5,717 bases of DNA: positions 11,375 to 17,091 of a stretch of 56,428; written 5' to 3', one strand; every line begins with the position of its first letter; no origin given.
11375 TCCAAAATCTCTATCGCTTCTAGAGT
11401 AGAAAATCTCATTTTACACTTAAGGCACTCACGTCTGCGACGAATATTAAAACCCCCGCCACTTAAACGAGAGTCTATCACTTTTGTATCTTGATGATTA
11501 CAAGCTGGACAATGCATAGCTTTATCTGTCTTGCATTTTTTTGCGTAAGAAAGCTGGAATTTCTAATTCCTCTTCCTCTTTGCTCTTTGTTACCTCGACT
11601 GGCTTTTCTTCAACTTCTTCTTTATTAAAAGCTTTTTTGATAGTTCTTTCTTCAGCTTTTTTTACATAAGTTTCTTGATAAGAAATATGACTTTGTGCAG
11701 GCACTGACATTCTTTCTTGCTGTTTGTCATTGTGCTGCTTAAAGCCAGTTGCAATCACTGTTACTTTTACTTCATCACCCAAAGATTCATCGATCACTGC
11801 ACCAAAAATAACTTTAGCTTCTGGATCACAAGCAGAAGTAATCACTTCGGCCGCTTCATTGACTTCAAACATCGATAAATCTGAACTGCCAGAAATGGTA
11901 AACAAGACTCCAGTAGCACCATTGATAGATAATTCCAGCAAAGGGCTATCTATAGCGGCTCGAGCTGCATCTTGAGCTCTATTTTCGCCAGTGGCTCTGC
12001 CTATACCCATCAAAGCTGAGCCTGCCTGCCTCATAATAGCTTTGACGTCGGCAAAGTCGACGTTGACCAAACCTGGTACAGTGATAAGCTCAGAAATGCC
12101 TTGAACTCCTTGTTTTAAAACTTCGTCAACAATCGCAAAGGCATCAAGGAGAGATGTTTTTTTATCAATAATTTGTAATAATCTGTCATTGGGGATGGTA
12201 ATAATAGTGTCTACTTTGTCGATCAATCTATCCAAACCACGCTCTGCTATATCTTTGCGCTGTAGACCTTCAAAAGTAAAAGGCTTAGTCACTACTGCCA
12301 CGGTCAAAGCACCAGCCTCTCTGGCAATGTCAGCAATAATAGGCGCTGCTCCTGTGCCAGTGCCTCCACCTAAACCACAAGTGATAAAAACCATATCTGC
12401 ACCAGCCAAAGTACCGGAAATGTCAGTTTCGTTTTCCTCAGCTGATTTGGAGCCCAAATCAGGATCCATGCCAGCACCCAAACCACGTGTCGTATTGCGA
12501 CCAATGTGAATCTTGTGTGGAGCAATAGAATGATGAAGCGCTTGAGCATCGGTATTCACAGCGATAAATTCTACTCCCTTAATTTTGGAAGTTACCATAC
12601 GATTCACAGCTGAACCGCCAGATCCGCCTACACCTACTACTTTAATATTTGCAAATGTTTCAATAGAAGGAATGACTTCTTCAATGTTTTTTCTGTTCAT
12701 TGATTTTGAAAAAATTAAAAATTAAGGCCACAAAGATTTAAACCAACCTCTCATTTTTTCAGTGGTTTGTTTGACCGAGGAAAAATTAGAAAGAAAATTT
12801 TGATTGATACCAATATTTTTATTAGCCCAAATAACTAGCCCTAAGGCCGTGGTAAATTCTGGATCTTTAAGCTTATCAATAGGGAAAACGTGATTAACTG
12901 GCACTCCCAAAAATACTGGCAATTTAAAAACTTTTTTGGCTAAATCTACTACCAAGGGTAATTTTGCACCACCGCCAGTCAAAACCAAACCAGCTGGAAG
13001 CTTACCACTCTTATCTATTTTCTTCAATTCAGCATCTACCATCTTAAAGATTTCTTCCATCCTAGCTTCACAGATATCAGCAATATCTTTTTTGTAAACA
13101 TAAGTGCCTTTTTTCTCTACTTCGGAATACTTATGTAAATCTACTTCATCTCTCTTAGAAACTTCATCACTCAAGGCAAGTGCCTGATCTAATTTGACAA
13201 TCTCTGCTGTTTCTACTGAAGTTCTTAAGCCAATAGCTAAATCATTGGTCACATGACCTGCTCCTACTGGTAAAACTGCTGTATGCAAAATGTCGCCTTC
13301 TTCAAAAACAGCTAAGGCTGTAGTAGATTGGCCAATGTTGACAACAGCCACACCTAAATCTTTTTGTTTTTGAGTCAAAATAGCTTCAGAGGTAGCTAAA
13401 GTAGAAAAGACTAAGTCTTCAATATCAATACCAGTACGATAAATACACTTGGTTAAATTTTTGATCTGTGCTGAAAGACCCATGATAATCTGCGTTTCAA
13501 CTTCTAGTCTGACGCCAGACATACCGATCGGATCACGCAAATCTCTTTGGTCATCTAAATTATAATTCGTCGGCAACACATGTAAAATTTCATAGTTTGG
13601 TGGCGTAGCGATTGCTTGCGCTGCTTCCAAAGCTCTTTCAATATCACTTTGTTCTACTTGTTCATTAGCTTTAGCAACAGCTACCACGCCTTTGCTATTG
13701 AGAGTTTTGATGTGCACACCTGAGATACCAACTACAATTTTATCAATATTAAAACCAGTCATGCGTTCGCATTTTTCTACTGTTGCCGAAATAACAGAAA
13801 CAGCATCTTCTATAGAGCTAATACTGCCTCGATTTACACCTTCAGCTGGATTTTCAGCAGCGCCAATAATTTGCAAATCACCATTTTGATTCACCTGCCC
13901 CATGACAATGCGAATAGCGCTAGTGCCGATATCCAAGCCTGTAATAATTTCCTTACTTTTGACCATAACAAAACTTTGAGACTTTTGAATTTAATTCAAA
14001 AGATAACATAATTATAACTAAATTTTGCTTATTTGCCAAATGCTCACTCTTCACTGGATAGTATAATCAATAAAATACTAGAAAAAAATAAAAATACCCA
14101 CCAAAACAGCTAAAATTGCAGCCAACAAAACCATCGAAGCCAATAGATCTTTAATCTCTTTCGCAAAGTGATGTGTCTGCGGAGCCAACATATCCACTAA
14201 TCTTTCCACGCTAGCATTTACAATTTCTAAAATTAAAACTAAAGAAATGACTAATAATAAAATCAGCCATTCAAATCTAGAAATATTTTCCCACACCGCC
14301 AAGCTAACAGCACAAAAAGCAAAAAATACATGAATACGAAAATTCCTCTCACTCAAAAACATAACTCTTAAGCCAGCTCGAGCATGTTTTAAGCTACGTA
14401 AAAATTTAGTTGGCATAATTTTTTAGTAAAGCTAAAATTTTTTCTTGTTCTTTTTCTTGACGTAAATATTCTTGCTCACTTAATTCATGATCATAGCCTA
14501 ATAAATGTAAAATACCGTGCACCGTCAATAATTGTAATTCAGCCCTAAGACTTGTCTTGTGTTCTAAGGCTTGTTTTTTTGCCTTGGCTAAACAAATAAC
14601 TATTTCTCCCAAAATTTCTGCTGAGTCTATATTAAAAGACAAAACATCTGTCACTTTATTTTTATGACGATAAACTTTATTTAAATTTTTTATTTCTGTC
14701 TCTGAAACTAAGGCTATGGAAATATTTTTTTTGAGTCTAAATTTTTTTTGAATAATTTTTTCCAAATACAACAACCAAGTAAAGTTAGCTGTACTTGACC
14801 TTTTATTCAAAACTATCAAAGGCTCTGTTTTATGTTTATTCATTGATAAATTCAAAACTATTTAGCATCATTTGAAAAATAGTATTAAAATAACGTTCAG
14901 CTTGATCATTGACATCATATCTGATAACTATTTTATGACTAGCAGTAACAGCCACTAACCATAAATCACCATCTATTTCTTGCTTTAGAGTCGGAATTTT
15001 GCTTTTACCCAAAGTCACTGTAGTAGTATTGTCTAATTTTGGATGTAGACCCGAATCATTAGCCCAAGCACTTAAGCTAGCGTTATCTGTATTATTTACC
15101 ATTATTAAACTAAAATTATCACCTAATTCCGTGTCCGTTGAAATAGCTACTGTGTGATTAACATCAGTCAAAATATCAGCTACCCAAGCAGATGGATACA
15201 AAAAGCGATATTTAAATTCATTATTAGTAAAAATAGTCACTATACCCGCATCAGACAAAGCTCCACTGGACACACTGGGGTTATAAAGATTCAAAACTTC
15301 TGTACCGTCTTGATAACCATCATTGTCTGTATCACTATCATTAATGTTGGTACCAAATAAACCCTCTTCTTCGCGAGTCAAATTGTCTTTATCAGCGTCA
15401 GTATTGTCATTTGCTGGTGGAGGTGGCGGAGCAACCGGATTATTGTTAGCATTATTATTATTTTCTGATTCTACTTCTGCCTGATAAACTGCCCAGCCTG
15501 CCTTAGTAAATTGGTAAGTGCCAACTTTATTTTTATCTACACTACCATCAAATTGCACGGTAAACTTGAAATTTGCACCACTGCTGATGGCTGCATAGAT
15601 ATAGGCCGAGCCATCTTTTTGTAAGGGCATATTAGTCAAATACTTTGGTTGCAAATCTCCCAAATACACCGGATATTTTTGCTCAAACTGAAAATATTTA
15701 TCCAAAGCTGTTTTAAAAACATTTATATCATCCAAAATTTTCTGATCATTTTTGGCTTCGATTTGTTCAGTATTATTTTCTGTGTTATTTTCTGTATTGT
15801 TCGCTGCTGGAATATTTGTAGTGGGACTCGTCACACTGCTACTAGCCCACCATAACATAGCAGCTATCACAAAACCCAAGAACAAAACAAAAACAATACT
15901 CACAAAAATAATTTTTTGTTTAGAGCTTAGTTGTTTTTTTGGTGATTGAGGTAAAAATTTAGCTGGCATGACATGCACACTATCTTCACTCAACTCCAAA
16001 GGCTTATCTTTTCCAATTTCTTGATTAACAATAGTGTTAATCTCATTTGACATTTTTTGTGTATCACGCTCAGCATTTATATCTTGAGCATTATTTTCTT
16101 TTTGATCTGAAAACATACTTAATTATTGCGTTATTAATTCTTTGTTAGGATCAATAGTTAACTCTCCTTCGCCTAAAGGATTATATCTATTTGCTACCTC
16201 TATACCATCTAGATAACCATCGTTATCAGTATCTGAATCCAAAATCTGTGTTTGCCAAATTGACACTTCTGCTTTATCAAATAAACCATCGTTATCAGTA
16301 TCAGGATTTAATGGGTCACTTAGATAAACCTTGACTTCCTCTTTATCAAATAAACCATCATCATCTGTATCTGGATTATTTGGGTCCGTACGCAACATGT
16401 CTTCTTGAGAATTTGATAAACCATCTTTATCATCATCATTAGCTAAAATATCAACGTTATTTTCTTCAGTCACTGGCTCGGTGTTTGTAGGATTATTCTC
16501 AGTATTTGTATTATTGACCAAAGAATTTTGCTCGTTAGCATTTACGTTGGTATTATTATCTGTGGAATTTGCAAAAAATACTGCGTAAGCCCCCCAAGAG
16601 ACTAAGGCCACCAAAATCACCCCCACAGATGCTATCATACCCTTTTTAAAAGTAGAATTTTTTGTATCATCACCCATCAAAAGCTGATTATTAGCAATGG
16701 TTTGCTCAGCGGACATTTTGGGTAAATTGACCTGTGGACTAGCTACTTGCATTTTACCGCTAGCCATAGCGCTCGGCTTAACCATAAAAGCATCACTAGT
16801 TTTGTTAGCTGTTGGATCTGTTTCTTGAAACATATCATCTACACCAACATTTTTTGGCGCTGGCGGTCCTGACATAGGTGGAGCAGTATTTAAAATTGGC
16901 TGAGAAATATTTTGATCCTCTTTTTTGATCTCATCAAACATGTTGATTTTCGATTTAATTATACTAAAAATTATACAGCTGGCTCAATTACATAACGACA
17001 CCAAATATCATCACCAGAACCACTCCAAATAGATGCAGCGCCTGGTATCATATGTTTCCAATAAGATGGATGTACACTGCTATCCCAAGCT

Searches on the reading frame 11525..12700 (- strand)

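Call 9: search_protein_families(library=pfam, proteins=[window:11525-12700:-], max_evalue=0.01)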
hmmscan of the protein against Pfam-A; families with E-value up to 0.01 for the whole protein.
window:11525-12700:- (392 aa): 2 families
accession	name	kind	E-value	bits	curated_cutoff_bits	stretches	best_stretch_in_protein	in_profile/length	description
PF00091.31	Tubulin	-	5.8e-47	160.9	33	1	18-179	1-190/190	Tubulin/FtsZ family, GTPase domain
PF12327.13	FtsZ_C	-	6.7e-36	122.9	27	1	227-321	1-95/95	FtsZ family, C-terminal domain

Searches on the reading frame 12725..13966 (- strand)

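Call 9: search_protein_families(library=pfam, proteins=[window:12725-13966:-], max_evalue=0.01)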
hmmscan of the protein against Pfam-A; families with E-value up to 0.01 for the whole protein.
window:12725-13966:- (414 aa): 5 families
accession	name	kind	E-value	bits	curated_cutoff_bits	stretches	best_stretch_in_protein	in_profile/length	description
PF14450.12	FtsA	-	6.5e-33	114.2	31.8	2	207-376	1-127/127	Cell division protein FtsA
PF02491.25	SHS2_FTSA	-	9.8e-28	96.8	25.4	1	83-161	1-78/79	SHS2 domain inserted in FTSA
PF11104.14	PilM_2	-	4.2e-07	29.7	27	1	181-263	156-239/340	Type IV pilus assembly protein PilM;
PF06723.19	MreB_Mbl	-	5.2e-06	26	27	1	204-352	145-302/327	MreB/Mbl protein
PF06277.17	EutA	-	0.0011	18.4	27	1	179-245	120-184/475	Ethanolamine utilisation protein EutA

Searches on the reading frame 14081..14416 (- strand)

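Call 9: search_protein_families(library=pfam, proteins=[window:14081-14416:-], max_evalue=0.01)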
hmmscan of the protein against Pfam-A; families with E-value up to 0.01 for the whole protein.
window:14081-14416:- (112 aa): 2 families
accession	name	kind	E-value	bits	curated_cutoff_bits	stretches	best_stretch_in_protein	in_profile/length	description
PF01219.24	DAGK_prokar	-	8.4e-30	103.1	22.3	1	11-111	2-102/102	Prokaryotic diacylglycerol kinase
PF24283.1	DUF7471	-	0.0015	18.9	27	1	36-102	19-83/86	Family of unknown function (DUF7471)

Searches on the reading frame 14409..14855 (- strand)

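Call 9: search_protein_families(library=pfam, proteins=[window:14409-14855:-], max_evalue=0.01)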
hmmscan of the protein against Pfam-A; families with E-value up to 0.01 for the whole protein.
window:14409-14855:- (149 aa): 1 family
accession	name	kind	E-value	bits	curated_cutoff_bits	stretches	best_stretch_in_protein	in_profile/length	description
PF02130.23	YbeY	-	1.2e-34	119.3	25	1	31-142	15-127/129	Endoribonuclease YbeY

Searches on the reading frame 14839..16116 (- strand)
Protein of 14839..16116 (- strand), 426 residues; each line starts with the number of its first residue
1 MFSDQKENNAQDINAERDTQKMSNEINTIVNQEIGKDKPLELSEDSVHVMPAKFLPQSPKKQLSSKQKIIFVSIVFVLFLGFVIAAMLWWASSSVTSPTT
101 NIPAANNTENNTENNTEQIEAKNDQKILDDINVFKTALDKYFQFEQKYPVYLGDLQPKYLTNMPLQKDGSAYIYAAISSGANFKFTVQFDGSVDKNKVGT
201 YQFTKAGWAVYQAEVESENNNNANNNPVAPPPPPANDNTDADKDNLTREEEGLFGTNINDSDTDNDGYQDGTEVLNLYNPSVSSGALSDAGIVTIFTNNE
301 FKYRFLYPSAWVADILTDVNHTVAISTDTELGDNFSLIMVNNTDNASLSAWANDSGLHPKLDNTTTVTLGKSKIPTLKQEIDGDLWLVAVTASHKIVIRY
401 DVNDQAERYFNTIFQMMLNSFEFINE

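Call 9: search_protein_families(library=pfam, proteins=[window:14839-16116:-], max_evalue=0.01)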
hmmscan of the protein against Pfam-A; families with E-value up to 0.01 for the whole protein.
window:14839-16116:- (426 aa): 1 family
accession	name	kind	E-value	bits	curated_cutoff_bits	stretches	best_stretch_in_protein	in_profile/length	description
PF16403.11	Bact_surface_Ig-like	-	0.0083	16.6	27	0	175-204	23-52/71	Bacterial surface protein, Ig-like domain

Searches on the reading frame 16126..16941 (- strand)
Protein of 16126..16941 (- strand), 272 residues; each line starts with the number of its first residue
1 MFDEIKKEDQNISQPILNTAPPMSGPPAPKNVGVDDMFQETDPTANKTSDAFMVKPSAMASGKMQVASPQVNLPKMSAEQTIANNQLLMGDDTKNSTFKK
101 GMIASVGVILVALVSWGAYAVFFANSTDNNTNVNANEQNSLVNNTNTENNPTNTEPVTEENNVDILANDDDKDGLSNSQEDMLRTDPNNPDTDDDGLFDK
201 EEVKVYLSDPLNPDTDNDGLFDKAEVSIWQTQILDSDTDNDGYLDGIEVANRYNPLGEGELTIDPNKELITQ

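Call 9: search_protein_families(library=pfam, proteins=[window:16126-16941:-], max_evalue=0.01)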
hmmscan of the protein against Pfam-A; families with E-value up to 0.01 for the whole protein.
window:16126-16941:- (272 aa): 1 family
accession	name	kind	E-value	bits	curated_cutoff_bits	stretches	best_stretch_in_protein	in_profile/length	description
PF18884.5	TSP3_bac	-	4.2e-13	49.3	25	2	237-250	1-14/22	Bacterial TSP3 repeat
